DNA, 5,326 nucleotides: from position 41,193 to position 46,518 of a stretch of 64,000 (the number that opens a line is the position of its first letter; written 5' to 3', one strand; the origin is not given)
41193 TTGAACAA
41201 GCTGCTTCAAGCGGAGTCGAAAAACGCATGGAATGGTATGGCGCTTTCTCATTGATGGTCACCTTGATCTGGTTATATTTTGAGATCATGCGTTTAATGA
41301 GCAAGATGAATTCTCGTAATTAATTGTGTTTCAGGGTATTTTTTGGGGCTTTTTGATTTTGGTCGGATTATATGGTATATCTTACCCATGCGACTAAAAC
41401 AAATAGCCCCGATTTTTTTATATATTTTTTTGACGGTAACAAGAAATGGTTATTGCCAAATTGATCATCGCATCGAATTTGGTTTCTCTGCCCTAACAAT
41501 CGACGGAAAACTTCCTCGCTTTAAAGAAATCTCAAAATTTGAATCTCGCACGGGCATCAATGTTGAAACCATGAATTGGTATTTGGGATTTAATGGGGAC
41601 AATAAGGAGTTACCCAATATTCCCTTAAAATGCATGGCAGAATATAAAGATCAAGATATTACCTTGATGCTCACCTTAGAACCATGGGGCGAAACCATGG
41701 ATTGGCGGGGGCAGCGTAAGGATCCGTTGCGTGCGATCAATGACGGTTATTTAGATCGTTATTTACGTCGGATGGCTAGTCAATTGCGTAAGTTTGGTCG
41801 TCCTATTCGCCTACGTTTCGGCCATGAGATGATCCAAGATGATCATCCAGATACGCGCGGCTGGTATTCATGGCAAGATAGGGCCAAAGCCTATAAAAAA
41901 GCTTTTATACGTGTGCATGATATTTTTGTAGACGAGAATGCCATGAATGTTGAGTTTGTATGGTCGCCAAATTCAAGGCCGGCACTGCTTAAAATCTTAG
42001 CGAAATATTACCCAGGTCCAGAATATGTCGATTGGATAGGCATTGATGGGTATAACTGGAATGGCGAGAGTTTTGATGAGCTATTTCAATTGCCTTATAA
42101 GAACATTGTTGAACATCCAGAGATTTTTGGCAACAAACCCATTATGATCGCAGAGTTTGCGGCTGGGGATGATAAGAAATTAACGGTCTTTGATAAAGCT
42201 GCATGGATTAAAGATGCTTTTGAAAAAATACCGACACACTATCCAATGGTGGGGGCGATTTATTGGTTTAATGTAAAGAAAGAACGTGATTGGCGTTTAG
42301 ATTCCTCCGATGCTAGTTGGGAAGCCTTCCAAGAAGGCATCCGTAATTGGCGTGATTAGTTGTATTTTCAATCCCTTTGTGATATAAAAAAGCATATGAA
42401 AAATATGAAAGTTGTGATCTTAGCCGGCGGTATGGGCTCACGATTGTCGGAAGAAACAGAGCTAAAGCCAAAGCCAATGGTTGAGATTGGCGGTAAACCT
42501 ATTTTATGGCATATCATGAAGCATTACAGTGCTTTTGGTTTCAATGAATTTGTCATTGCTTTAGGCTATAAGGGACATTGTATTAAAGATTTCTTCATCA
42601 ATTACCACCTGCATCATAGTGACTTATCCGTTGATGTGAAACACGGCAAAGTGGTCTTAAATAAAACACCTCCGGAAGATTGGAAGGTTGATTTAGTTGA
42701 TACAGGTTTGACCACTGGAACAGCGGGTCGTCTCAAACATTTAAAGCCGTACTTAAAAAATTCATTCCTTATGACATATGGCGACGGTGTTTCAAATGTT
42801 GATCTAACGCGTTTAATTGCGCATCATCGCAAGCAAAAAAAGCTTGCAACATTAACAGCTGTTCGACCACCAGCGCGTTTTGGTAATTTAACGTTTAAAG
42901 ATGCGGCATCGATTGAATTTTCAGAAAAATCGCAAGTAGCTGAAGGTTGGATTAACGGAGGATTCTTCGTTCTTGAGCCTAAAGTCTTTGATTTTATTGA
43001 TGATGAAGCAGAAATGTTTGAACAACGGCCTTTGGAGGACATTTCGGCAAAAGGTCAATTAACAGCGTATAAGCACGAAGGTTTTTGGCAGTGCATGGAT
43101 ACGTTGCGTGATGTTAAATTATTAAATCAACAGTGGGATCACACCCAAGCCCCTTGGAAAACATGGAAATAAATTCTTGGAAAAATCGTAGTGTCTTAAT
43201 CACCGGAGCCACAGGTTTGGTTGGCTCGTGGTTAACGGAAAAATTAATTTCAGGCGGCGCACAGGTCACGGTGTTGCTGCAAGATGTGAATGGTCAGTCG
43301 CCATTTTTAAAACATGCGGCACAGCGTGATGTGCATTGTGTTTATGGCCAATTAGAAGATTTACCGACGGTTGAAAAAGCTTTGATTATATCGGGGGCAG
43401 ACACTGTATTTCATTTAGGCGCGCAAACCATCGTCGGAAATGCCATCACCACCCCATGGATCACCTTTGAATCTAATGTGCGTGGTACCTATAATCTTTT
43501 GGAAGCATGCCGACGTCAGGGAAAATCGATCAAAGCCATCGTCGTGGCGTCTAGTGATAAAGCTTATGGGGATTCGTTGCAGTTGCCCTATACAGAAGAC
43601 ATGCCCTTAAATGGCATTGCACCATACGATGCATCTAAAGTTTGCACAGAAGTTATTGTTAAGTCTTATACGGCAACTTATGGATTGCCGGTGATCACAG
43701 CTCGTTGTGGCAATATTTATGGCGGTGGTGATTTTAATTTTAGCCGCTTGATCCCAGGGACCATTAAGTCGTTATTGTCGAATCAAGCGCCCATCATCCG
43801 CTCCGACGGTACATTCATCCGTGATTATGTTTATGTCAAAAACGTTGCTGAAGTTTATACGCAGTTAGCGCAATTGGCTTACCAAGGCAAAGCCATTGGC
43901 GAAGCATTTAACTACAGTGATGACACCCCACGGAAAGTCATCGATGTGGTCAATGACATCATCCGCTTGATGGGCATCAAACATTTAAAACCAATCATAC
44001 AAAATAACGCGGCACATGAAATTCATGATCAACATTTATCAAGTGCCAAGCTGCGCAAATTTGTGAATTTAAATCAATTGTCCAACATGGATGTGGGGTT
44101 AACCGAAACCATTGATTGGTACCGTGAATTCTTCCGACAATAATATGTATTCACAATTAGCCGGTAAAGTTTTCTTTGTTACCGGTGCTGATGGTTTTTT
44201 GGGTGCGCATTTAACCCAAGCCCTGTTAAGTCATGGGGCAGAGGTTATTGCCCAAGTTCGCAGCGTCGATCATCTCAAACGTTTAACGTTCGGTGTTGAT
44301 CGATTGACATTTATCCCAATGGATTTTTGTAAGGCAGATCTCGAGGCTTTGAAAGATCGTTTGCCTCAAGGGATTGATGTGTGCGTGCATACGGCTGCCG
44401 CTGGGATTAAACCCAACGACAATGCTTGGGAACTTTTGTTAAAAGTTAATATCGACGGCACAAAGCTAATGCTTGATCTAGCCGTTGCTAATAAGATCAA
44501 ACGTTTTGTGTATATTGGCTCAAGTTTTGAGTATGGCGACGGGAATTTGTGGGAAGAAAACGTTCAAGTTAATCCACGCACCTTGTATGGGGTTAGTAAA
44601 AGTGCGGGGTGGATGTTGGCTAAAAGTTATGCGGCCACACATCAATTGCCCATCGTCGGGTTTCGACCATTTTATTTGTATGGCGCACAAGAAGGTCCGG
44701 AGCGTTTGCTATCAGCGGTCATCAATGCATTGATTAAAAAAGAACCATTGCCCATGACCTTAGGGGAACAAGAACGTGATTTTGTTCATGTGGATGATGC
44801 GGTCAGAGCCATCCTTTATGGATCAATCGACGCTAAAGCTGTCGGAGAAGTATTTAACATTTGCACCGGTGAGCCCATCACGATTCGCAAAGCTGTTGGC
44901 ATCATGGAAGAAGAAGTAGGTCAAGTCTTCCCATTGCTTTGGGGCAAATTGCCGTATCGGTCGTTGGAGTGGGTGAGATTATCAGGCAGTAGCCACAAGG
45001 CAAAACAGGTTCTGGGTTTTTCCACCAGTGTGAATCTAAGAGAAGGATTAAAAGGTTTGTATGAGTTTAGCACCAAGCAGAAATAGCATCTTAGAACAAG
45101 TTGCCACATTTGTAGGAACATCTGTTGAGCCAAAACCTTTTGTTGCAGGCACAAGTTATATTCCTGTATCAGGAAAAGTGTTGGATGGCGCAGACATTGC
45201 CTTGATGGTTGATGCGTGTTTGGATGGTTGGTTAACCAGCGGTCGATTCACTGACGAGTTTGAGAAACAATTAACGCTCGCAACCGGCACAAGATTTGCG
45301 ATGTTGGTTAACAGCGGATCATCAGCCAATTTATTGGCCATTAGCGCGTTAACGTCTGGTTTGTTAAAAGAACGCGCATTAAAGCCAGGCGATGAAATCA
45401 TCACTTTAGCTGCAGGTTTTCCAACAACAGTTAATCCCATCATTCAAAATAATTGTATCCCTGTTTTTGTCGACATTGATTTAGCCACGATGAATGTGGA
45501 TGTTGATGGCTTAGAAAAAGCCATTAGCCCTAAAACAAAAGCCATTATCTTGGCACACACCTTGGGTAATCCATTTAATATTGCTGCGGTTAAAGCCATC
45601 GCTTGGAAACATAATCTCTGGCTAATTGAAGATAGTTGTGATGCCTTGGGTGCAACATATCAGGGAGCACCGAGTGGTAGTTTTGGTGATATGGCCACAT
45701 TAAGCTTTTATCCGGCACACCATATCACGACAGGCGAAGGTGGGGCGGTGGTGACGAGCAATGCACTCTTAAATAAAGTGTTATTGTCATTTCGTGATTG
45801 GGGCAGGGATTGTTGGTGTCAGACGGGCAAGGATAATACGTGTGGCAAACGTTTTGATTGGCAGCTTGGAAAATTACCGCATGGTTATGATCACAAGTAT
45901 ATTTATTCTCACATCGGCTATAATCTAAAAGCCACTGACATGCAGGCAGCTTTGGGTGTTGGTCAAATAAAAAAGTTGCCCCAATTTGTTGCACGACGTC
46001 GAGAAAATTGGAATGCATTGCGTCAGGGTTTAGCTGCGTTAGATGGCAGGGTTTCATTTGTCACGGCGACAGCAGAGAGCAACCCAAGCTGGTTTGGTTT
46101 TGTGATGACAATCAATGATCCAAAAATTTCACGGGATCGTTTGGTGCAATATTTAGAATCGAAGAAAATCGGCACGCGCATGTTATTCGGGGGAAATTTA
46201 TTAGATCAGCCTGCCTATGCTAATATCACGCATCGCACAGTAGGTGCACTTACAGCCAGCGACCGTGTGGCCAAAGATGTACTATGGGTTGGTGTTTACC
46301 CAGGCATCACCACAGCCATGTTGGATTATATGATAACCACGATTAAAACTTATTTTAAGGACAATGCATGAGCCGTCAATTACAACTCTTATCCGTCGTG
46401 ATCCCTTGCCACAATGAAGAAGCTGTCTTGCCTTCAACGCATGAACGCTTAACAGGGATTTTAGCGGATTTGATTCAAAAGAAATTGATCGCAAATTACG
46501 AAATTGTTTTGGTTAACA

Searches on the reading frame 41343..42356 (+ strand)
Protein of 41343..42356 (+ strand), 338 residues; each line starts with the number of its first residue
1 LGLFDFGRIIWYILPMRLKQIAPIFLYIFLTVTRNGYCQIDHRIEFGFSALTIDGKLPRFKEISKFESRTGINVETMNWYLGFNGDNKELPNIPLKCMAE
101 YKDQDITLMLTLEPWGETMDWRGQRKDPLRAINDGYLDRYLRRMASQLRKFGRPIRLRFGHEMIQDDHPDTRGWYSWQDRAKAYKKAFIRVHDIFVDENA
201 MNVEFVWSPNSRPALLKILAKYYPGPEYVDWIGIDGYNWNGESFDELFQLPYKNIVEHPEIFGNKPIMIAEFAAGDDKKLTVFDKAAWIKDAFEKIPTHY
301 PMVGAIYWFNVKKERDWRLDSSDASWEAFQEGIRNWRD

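Call 10: search_protein_families(library=pfam, proteins=[window:41343-42356:+], max_evalue=0.0001)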
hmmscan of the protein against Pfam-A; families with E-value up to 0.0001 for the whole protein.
window:41343-42356:+ (338 aa): 1 family
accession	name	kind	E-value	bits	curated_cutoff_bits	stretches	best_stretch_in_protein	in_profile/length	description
PF02156.21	Glyco_hydro_26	-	1.6e-08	34.8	20.2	1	138-249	133-242/311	Glycosyl hydrolase family 26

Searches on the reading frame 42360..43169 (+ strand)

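Call 10: search_protein_families(library=pfam, proteins=[window:42360-43169:+], max_evalue=0.0001)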
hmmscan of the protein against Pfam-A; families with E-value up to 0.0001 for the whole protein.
window:42360-43169:+ (270 aa): 2 families
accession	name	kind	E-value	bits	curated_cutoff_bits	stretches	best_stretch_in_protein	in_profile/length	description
PF00483.29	NTP_transferase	-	1.5e-17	64.5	21.2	1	17-222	1-203/245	Nucleotidyl transferase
PF12804.13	NTP_transf_3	-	3.9e-08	34.1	27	1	18-71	1-49/160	MobA-like NTP transferase domain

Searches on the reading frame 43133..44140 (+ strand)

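Call 10: search_protein_families(library=pfam, proteins=[window:43133-44140:+], max_evalue=0.0001)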
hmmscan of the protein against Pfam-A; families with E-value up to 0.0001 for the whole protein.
window:43133-44140:+ (336 aa): 8 families
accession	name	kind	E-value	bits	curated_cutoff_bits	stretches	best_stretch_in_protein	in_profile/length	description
PF01370.27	Epimerase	-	3.8e-49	167.7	20.9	1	21-253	1-232/240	NAD dependent epimerase/dehydratase family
PF16363.11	GDP_Man_Dehyd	-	1.1e-44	153.7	27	1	22-279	1-273/332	GDP-mannose 4,6 dehydratase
PF01073.25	3Beta_HSD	-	9.8e-21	74.4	22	1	22-284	1-272/280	3-beta hydroxysteroid dehydrogenase/isomerase family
PF02719.21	Polysacc_synt_2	-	4e-14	52.9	20.2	1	21-287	1-254/293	Polysaccharide biosynthesis protein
PF04321.23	RmlD_sub_bind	-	2e-13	50.5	27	1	20-310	2-263/287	RmlD substrate binding domain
PF07993.18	NAD_binding_4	-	1.5e-12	47.6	20.1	1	23-205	1-220/258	Male sterility protein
PF13460.12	NAD_binding_10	-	2.7e-07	31.1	27.2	1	25-148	1-105/184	NAD(P)H-binding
PF05368.20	NmrA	-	5.2e-07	30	27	1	18-97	2-78/298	NmrA-like family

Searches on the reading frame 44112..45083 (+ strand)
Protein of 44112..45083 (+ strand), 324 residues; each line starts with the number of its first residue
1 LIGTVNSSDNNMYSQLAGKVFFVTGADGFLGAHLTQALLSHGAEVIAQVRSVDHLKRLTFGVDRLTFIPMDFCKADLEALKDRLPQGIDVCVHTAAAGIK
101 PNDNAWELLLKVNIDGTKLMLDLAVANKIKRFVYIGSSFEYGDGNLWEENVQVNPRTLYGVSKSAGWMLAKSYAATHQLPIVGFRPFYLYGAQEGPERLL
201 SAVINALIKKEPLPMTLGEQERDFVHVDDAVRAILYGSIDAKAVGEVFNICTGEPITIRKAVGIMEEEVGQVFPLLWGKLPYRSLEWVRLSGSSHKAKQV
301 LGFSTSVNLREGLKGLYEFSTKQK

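Call 10: search_protein_families(library=pfam, proteins=[window:44112-45083:+], max_evalue=0.0001)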
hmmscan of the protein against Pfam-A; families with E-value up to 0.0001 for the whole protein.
window:44112-45083:+ (324 aa): 8 families
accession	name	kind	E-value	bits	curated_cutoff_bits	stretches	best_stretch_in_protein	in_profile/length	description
PF01370.27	Epimerase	-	3.7e-42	144.8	20.9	1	22-251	2-240/240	NAD dependent epimerase/dehydratase family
PF16363.11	GDP_Man_Dehyd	-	3.1e-27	96.4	27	1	22-314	1-330/332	GDP-mannose 4,6 dehydratase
PF01073.25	3Beta_HSD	-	4.7e-15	55.8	22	1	23-233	2-224/280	3-beta hydroxysteroid dehydrogenase/isomerase family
PF07993.18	NAD_binding_4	-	6.4e-12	45.6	20.1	1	23-234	1-258/258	Male sterility protein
PF13460.12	NAD_binding_10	-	8.8e-10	39.2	27.2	1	25-143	1-103/184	NAD(P)H-binding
PF02719.21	Polysacc_synt_2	-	1.7e-07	31.2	20.2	1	22-265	2-243/293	Polysaccharide biosynthesis protein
PF04321.23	RmlD_sub_bind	-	2.7e-07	30.4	27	1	22-177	4-143/287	RmlD substrate binding domain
PF00106.31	adh_short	-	2.4e-05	24.4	26.6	0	19-126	1-121/195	short chain dehydrogenase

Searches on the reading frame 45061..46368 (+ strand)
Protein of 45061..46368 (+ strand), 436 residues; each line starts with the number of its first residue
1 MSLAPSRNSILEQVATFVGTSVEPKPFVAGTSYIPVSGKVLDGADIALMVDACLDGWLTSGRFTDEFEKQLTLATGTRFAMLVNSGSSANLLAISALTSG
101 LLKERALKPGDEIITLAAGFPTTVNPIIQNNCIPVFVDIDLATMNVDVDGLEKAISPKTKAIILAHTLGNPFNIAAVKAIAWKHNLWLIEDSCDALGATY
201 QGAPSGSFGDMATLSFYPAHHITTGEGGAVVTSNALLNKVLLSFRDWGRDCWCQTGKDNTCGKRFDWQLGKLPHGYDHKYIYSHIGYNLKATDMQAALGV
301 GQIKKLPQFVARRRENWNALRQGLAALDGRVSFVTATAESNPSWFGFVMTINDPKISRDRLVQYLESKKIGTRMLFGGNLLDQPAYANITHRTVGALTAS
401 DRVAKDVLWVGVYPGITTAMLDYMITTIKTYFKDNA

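Call 10: search_protein_families(library=pfam, proteins=[window:45061-46368:+], max_evalue=0.0001)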
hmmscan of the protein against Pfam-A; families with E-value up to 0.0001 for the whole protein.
window:45061-46368:+ (436 aa): 2 families
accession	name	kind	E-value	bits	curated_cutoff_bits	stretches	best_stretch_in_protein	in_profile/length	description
PF01041.23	DegT_DnrJ_EryC1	-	2.5e-93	313.6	19.8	1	46-428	7-359/360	DegT/DnrJ/EryC1/StrS aminotransferase family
PF01212.27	Beta_elim_lyase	-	7.9e-05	22.6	27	0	65-198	35-175/288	Beta-eliminating lyase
